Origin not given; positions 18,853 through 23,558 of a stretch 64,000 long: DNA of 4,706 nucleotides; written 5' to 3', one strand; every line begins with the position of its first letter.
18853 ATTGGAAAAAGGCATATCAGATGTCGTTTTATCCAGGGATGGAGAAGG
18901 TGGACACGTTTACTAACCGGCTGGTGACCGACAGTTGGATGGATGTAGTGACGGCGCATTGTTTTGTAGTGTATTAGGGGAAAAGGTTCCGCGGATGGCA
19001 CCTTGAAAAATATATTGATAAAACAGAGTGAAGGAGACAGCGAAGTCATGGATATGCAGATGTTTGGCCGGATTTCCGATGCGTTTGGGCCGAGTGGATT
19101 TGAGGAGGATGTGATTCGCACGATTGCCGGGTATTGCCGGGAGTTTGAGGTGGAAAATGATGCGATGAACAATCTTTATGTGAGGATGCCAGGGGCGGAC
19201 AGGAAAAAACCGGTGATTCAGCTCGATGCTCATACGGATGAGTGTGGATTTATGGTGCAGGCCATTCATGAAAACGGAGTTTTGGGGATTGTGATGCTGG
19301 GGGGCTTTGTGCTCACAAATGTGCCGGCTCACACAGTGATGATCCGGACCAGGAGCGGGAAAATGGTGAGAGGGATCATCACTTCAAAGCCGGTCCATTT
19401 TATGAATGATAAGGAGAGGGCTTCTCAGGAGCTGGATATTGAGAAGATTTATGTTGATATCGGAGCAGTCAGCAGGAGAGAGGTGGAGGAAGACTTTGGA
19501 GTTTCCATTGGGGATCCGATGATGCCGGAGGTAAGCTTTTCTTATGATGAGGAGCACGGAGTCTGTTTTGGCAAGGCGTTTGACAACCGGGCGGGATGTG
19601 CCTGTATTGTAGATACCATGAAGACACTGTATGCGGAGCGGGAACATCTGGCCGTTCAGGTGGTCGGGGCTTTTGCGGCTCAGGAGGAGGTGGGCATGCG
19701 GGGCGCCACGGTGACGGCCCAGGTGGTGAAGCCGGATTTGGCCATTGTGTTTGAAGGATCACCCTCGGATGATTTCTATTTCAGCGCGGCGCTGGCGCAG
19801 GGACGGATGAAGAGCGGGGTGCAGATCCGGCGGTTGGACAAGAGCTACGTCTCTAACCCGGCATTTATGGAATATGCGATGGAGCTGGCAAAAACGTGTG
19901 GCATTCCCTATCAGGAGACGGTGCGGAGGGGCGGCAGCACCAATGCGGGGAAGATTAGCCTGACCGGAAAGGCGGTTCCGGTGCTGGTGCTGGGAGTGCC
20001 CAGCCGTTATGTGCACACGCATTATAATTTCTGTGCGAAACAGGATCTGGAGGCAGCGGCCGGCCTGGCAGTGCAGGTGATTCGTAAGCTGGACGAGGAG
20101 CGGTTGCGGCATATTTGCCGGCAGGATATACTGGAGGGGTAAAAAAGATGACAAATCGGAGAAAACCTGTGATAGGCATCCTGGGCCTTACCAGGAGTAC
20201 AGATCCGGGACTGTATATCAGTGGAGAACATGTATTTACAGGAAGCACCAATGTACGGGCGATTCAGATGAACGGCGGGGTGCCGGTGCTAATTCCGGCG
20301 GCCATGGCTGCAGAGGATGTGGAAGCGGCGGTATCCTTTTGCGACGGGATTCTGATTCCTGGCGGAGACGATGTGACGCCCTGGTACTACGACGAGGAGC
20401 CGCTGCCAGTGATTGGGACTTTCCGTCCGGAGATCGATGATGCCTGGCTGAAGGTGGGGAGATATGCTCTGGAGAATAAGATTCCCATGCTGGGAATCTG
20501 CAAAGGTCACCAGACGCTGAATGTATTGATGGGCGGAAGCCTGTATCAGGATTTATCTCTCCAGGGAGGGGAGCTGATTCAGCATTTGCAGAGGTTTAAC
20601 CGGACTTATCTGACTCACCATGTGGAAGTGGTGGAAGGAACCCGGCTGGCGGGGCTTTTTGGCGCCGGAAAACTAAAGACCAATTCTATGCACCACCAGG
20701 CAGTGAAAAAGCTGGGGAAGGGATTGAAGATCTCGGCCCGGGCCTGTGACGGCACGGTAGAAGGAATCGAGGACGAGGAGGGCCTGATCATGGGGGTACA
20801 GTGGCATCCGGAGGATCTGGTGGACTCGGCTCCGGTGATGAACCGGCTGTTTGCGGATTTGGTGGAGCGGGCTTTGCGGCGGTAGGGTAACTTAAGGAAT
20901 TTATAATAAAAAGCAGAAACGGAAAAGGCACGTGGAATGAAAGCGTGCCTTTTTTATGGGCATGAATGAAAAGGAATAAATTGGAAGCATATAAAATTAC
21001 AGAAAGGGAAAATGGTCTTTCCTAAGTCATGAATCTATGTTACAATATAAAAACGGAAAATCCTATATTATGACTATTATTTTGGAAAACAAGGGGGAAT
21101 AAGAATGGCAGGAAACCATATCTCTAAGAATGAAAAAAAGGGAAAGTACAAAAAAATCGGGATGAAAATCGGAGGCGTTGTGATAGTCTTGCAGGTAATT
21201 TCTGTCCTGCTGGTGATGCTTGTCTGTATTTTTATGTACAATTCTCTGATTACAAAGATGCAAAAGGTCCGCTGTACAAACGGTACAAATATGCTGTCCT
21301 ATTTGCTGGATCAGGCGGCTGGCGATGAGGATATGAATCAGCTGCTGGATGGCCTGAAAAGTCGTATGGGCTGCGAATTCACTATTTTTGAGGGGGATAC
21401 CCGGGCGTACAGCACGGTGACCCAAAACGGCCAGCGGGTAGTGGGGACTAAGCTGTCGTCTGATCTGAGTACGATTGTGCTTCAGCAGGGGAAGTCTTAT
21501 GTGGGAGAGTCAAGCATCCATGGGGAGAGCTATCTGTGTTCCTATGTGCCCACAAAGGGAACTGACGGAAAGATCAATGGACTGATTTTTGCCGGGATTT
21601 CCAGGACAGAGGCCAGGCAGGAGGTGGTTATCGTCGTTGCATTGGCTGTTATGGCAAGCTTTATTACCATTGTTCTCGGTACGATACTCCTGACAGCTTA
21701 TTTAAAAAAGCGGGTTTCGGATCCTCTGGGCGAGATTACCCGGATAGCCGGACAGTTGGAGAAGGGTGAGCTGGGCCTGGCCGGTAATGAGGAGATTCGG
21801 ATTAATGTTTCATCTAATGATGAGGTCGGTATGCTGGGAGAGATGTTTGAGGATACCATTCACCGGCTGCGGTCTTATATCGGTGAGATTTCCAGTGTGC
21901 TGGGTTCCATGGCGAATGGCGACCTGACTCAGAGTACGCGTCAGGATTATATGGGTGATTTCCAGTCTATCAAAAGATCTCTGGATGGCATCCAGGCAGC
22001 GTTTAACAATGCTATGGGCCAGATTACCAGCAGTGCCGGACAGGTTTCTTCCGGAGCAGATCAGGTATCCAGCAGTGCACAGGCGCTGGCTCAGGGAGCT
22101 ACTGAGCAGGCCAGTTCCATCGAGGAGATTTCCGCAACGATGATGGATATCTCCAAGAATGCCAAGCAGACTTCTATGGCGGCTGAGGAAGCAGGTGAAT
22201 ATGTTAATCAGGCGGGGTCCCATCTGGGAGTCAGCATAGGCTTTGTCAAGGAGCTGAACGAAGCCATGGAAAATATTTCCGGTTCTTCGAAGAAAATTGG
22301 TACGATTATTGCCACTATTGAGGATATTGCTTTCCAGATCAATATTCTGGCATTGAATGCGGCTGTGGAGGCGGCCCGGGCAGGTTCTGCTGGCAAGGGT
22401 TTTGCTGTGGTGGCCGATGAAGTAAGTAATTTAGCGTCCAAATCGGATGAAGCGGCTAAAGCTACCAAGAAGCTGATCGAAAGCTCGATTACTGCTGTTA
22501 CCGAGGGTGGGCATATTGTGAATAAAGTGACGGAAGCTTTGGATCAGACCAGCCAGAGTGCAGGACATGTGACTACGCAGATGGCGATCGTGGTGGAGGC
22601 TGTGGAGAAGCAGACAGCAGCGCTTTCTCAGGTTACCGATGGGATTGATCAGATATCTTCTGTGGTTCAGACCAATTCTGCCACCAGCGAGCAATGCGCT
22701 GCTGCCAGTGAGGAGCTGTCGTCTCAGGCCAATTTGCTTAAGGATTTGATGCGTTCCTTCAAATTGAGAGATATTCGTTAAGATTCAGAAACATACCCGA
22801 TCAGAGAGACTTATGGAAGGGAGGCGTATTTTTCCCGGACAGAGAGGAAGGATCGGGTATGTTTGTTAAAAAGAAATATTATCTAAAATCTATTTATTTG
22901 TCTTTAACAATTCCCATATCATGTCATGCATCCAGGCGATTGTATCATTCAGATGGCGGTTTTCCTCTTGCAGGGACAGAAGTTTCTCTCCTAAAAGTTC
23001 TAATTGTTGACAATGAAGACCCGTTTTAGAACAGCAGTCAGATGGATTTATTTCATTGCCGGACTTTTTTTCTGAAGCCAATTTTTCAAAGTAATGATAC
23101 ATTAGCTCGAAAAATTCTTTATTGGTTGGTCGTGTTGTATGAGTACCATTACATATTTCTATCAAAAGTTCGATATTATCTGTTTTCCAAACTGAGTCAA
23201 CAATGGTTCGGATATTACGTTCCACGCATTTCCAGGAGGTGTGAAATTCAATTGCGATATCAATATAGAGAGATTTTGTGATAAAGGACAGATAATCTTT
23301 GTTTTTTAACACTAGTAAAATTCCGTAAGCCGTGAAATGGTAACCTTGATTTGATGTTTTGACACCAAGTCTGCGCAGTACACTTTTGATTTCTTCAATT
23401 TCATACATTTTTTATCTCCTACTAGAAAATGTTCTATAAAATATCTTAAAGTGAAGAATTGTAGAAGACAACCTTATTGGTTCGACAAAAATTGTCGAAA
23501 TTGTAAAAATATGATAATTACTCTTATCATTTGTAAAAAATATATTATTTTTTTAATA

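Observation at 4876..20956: Locus that looks dedicated to uptake and degradation of D-amino-acid-containing (muropeptide-type) peptides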

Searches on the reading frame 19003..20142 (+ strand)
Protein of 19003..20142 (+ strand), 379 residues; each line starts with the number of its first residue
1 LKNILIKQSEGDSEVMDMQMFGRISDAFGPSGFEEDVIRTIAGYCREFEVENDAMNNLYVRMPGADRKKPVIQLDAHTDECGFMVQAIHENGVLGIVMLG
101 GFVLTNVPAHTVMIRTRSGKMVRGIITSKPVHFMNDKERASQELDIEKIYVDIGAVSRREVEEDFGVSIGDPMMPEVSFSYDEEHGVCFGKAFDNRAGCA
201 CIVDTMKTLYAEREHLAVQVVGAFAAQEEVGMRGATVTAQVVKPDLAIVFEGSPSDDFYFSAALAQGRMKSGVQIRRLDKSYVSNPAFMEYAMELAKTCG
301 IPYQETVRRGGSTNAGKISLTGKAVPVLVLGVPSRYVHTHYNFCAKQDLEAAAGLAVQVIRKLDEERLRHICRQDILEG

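Call 4: search_protein_families(library=pfam, proteins=[window:19003-20142:+])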
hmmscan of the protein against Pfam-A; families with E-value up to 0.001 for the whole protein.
window:19003-20142:+ (379 aa): 3 families
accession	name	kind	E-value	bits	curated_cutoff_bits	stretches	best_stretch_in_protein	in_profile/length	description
PF05343.19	Peptidase_M42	-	7.8e-71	238.9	23.2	1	57-354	2-291/292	M42 glutamyl aminopeptidase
PF01546.33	Peptidase_M20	-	4.6e-10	40.2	24.6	1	178-361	18-205/206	Peptidase family M20/M25/M40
PF04389.22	Peptidase_M28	-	0.00056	20.1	21.3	0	192-242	30-79/193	Peptidase family M28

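Call 5: search_protein_families(library=ncbifam, proteins=[window:19003-20142:+], max_evalue=0.01)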
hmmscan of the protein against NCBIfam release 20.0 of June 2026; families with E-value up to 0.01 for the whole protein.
window:19003-20142:+ (379 aa): 14 families
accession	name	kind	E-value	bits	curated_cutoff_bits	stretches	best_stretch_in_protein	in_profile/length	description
NF007421.0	PRK09961.1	equivalog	5.6e-57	193.2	412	1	16-371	1-341/345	aminopeptidase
TIGR03107.1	glu_aminopep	equivalog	4e-55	187.1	469.7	1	29-371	12-349/350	glutamyl aminopeptidase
NF007367.0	PRK09864.1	equivalog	6.9e-46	156.6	569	1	19-368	4-346/356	aminopeptidase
NF040822.1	lys_aminopep_Arch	equivalog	5e-30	104.7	700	1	16-363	2-338/345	lysyl aminopeptidase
TIGR03106.1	trio_M42_hydro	equivalog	2.5e-15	56.2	397.75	1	26-262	14-255/343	osmoprotectant NAGGN system M42 family peptidase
NF003976.0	PRK05469.1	subfamily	2.5e-09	36.5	255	2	282-365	327-407/409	tripeptide aminopeptidase PepT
NF009920.0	PRK13381.1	subfamily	2.2e-05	23.5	293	1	194-250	144-200/412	peptidase T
TIGR01883.1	PepT-like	hypoth_equivalog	2.3e-05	23.6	274.25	0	285-360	288-360/361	peptidase T-like protein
NF006400.0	PRK08651.1-3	equivalog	0.00017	20.5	374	1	189-261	117-193/410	succinyl-diaminopimelate desuccinylase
NF006772.0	PRK09290.2-1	subfamily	0.00069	18.5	424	0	268-368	322-420/430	allantoate amidohydrolase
NF006403.0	PRK08652.1-1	equivalog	0.0016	17.6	427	1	191-252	89-148/354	acetylornithine deacetylase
NF006399.0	PRK08651.1-2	equivalog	0.0058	15.7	381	0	192-256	106-170/405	succinyl-diaminopimelate desuccinylase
NF006596.0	PRK09133.1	subfamily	0.0078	14.8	349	0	179-240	126-189/474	hypothetical protein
NF009527.0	PRK12891.1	subfamily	0.0095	15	461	0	47-80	56-89/426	Zn-dependent hydrolase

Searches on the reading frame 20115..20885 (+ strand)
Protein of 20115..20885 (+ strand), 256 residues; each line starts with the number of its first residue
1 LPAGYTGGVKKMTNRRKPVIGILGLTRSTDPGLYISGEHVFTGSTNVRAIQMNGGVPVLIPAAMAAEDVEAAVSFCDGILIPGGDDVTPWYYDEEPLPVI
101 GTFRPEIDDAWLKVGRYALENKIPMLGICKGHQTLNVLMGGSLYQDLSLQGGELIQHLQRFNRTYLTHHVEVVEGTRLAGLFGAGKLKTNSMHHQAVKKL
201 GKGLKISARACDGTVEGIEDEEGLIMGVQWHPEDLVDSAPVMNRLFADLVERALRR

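Call 4: search_protein_families(library=pfam, proteins=[window:20115-20885:+])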
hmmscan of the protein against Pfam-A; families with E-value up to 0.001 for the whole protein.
window:20115-20885:+ (256 aa): 2 families
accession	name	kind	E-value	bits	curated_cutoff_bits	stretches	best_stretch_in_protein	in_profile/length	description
PF07722.19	Peptidase_C26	-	1.9e-57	195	20.5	1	18-233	1-219/219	Peptidase C26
PF00117.34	GATase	-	7.2e-17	62.1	22.8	1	114-233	64-172/190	Glutamine amidotransferase class-I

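Call 5: search_protein_families(library=ncbifam, proteins=[window:20115-20885:+], max_evalue=0.01)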
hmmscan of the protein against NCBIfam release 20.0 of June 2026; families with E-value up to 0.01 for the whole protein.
window:20115-20885:+ (256 aa): 21 families
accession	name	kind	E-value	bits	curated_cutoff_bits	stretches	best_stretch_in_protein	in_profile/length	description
NF008471.0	PRK11366.1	equivalog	1.1e-25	90.6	266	1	46-235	31-226/254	gamma-glutamyl-gamma-aminobutyrate hydrolase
NF001975.0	PRK00758.1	equivalog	1.2e-12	47.8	198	1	58-233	29-164/185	GMP synthase subunit A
TIGR00888.1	guaA_Nterm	equivalog_domain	1.9e-12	47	172.15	1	112-233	60-166/188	glutamine-hydrolyzing GMP synthase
NF045546.1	GCDPHdlase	equivalog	6.9e-11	42.6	250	1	75-233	54-180/198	gamma-glutamyl-CDP-amidate hydrolase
NF011201.0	PRK14607.1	equivalog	1.6e-09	37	670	1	119-236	70-174/534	bifunctional anthranilate synthase component II/anthranilate phosphoribosyltransferase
NF005849.0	PRK07765.1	equivalog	1.1e-08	34.6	308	1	105-236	59-177/219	aminodeoxychorismate/anthranilate synthase component II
TIGR01368.1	CPSaseIIsmall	equivalog_domain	2.2e-08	33.4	307.35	2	208-234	315-341/361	glutamine-hydrolyzing carbamoyl-phosphate synthase small subunit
NF000848.1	PRK00074.1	equivalog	2.7e-08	32.9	400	1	113-233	61-169/512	glutamine-hydrolyzing GMP synthase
NF010081.0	PRK13566.1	equivalog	1.3e-07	30.2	645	1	118-238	596-704/729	anthranilate synthase component I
NF006562.0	PRK09065.1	equivalog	1.8e-07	31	205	1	111-233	82-189/242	glutamine amidotransferase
TIGR00566.1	trpG_papA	subfamily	5.6e-07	29.5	121.05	1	120-238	72-180/192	glutamine amidotransferase of anthranilate synthase or aminodeoxychorismate synthase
NF005367.0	PRK06895.1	equivalog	3.7e-06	26.9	265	1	124-236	74-174/190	anthranilate synthase component II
NF005799.0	PRK07649.1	equivalog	5.7e-06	26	327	1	119-239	69-176/195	aminodeoxychorismate/anthranilate synthase component II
NF009475.0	PRK12838.1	equivalog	1.4e-05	24.2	221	0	117-144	235-262/359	carbamoyl phosphate synthase small subunit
NF003792.0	PRK05380.1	equivalog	2.1e-05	23.4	308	1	110-140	360-390/534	CTP synthase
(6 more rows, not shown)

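Call 18: search_solved_structures(query=window:20115-20885:+, show_alignments=1)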
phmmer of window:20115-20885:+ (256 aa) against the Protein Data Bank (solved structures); distinct sequences matched with E-value up to 0.001: 16.
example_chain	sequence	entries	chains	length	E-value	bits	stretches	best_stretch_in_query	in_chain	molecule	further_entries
3fij_A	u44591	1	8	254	6.8e-44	153.4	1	17-253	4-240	Lin1909 protein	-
7d4r_A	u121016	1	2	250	6.2e-28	101.1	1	16-240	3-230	Probable glutamine amidotransferase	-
7d50_A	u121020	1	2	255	4.4e-27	98.3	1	16-240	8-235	Probable glutamine amidotransferase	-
7d53_A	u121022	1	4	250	5.7e-27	97.9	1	16-240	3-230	Probable glutamine amidotransferase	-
6vtv_A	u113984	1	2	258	5.8e-21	78.2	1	47-235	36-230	Gamma-glutamyl-gamma-aminobutyrate hydrolase PuuD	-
1wl8_A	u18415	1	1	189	3.7e-06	29.7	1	113-234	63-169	GMP synthase [glutamine-hydrolyzing] subunit A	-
2d7j_A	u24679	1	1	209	6.1e-06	29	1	114-234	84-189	GMP synthase [glutamine-hydrolyzing] subunit A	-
7d96_A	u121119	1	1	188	7.9e-06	28.7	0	100-233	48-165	GMP synthase [glutamine-hydrolyzing] subunit A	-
7d97_A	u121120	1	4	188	1e-05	28.3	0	101-143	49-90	GMP synthase [glutamine-hydrolyzing] subunit A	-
2lxn_A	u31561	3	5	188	1e-05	28.3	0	99-143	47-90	GMP synthase [glutamine-hydrolyzing] subunit A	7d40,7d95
7yc6_A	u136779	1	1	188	1.1e-05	28.2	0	101-143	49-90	GMP synthase [glutamine-hydrolyzing] subunit A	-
8gr3_A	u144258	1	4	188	2.6e-05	27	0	99-143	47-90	GMP synthase [glutamine-hydrolyzing] subunit A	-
8gr1_A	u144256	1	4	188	3.7e-05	26.5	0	100-143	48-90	GMP synthase [glutamine-hydrolyzing] subunit A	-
1qdl_B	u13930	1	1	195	0.00014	24.6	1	111-236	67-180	PROTEIN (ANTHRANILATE SYNTHASE (TRPG-SUBUNIT))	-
2vpi_A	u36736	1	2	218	0.00015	24.5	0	123-242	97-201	GMP SYNTHASE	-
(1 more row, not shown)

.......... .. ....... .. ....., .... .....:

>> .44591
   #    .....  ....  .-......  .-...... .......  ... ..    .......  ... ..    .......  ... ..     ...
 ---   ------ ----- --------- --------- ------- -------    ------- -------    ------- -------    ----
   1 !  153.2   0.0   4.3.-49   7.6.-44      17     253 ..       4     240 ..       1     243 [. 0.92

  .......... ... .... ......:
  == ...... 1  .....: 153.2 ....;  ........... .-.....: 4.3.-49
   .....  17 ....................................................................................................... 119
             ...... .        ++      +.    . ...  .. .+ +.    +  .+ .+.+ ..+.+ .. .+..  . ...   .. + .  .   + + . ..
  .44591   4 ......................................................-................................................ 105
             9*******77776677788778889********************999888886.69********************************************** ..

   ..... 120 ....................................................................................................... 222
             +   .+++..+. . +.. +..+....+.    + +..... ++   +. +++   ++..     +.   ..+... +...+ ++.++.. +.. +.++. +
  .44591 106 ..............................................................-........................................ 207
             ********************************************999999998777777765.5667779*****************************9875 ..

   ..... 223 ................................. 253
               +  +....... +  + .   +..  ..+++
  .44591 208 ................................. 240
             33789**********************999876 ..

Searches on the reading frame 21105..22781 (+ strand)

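Call 4: search_protein_families(library=pfam, proteins=[window:21105-22781:+])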
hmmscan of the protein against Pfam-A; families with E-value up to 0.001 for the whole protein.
window:21105-22781:+ (558 aa): 6 families
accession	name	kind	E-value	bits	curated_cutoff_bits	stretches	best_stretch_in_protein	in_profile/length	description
PF00015.26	MCPsignal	-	1.5e-37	129.5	34.6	1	381-537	18-167/172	Methyl-accepting chemotaxis protein (MCP) signalling domain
PF17202.10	sCache_3_3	-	1e-23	84.1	28.8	1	78-173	7-103/107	Single cache domain 3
PF17201.10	Cache_3-Cache_2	-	3e-11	43.6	27.7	1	74-173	84-190/299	Cache 3/Cache 2 fusion domain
PF17203.10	sCache_3_2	-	5.9e-09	36.6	28.4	1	77-174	40-135/140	Single cache domain 3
PF00672.30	HAMP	-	6.4e-07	30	25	1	201-256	3-52/53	HAMP domain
PF18947.5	HAMP_2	-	6.7e-07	29.6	24.3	1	260-301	25-66/67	HAMP domain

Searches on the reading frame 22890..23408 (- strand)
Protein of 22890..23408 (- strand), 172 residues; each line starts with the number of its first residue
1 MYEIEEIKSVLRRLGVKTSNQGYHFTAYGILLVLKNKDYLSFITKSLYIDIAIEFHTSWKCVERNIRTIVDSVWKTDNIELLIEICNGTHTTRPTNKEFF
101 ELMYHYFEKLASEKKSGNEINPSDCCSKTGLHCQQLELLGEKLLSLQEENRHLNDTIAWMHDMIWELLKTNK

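Call 4: search_protein_families(library=pfam, proteins=[window:22890-23408:-])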
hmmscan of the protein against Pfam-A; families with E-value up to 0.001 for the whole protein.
window:22890-23408:- (172 aa): 1 family
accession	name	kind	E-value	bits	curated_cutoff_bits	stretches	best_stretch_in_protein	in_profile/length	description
PF08769.17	Spo0A_C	-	5e-27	94.4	25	1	7-106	1-103/104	Sporulation initiation factor Spo0A C terminal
